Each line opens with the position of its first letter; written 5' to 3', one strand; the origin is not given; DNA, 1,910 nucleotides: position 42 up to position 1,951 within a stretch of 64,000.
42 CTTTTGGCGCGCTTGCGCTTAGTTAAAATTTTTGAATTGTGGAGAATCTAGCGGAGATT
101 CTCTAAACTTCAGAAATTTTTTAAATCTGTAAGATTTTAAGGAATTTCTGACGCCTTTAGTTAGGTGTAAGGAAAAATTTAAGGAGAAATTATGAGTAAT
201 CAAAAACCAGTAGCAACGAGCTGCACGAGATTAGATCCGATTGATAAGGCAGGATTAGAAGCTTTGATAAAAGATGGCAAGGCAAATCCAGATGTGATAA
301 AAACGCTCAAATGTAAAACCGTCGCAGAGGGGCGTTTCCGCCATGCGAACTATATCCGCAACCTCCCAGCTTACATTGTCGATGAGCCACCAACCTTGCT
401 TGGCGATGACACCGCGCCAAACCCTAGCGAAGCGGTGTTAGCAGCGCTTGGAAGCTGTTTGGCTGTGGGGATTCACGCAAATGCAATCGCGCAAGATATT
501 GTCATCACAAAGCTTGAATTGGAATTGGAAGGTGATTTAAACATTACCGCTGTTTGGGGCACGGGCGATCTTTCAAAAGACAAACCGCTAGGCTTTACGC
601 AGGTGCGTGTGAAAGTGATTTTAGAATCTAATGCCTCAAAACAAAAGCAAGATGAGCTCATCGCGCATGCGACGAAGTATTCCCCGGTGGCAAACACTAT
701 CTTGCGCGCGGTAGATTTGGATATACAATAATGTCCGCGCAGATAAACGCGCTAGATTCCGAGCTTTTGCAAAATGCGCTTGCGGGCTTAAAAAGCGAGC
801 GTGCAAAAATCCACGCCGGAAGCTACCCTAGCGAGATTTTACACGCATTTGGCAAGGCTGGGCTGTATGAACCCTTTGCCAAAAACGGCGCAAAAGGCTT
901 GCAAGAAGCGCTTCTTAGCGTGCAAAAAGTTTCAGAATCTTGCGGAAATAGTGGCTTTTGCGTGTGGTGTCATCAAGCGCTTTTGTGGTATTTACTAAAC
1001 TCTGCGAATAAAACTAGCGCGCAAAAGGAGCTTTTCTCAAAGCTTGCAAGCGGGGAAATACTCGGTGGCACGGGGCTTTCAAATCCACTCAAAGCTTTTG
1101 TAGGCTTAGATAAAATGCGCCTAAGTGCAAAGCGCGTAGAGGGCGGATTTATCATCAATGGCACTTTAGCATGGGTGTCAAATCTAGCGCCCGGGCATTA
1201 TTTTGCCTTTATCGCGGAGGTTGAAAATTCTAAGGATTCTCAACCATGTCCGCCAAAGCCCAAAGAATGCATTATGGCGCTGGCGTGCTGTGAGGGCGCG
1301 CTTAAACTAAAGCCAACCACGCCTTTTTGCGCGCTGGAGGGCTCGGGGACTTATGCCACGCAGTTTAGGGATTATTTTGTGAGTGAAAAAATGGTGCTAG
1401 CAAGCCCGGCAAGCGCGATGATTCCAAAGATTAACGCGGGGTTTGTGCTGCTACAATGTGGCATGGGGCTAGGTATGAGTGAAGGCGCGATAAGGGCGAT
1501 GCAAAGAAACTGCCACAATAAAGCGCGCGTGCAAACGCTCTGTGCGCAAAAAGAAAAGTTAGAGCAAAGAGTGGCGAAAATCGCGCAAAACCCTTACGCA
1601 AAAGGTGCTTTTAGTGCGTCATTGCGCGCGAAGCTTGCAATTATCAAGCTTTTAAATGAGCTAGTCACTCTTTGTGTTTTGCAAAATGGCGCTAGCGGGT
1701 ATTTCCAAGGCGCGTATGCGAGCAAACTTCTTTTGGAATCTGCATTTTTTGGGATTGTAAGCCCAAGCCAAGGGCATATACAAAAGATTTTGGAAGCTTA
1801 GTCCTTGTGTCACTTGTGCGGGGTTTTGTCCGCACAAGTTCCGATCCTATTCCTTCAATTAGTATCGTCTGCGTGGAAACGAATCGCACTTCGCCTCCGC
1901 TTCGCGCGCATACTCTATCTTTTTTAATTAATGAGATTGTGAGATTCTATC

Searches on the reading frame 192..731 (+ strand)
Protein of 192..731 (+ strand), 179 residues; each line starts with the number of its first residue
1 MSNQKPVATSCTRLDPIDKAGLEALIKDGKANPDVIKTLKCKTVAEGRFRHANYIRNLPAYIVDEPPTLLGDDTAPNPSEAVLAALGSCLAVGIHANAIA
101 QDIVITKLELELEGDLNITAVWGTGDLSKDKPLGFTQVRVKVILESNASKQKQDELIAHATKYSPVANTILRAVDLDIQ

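Call 3: search_protein_families(library=pfam, proteins=[window:192-731:+], max_evalue=0.01)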
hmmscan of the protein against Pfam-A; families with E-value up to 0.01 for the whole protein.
window:192-731:+ (179 aa): 1 family
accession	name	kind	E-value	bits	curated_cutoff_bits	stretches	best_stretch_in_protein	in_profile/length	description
PF02566.24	OsmC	-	1.4e-19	70.8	27.5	1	71-178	1-99/100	OsmC-like protein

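Call 4: search_protein_families(library=ncbifam, proteins=[window:192-731:+], max_evalue=0.01)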
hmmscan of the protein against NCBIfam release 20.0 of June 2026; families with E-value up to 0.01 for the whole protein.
window:192-731:+ (179 aa): 1 family
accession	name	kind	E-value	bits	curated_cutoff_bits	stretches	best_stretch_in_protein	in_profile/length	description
NF041052.1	OsmC_like_Se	domain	1.2e-16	60.9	95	1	60-177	24-137/144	OsmC-related (seleno)protein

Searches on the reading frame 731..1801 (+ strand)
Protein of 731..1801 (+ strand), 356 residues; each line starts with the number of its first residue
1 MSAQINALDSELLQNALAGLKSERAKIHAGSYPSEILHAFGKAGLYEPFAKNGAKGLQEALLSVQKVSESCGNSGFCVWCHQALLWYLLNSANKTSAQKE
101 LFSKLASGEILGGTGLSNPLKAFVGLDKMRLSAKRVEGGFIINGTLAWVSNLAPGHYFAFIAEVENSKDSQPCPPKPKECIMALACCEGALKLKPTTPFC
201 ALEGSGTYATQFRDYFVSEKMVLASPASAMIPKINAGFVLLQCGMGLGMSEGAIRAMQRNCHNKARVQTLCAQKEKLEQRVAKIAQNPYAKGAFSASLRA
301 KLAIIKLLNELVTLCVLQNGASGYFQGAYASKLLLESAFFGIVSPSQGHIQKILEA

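Call 3: search_protein_families(library=pfam, proteins=[window:731-1801:+], max_evalue=0.01)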
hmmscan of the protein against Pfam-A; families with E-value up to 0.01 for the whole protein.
window:731-1801:+ (356 aa): 0 families

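Call 4: search_protein_families(library=ncbifam, proteins=[window:731-1801:+], max_evalue=0.01)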
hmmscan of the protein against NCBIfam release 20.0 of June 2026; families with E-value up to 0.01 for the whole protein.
window:731-1801:+ (356 aa): 3 families
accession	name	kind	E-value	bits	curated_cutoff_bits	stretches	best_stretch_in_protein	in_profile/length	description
NF049984.1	Rv1679_FadE16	equivalog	0.0015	17.8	600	1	29-118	22-113/371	Rv1679 family acyl-CoA dehydrogenase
NF042972.1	AcrlCoAredClosAcrC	equivalog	0.005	15.6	640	1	30-169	35-176/378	acryloyl-CoA reductase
NF045552.1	GlutCoADH_Des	equivalog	0.0061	15.8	470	1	95-168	105-177/387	glutaryl-CoA dehydrogenase Acd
